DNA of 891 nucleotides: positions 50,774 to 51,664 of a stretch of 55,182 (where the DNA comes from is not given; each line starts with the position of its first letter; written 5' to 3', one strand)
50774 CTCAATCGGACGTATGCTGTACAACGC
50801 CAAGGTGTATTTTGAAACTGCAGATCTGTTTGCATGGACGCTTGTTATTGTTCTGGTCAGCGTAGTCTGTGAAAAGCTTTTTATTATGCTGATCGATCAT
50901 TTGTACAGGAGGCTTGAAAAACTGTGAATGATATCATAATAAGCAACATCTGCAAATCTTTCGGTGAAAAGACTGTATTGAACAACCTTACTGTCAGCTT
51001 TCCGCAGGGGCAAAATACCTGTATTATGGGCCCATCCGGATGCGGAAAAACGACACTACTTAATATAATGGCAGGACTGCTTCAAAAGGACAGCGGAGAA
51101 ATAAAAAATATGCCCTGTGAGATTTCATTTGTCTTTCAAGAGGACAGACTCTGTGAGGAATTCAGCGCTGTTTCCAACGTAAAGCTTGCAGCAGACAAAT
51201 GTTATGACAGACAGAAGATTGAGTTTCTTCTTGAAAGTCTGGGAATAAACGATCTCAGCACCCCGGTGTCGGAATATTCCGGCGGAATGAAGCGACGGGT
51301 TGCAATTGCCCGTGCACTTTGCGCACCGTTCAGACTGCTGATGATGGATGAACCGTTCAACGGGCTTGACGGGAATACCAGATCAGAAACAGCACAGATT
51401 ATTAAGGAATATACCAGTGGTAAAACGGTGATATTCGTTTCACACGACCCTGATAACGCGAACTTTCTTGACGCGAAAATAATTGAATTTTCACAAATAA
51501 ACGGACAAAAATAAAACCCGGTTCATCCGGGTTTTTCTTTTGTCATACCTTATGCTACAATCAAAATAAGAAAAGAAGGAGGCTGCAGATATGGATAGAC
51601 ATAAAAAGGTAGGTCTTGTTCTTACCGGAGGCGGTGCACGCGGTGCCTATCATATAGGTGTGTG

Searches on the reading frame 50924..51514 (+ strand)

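Call 59: search_protein_families(library=pfam, proteins=[window:50924-51514:+], max_evalue=0.00001)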
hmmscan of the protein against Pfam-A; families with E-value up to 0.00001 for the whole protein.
window:50924-51514:+ (196 aa): 4 families
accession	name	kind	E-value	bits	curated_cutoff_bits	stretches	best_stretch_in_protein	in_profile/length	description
PF00005.33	ABC_tran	-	1.7e-29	103.6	25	1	19-146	1-137/137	ABC transporter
PF13304.12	AAA_21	-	4.3e-08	34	27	0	113-176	233-300/304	AAA domain, putative AbiEii toxin, Type IV TA system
PF02463.25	SMC_N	-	5.2e-07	29.8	40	0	32-181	27-204/220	RecF/RecN/SMC N terminal domain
PF13476.12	AAA_23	-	8.3e-06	27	27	0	6-62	4-52/201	AAA domain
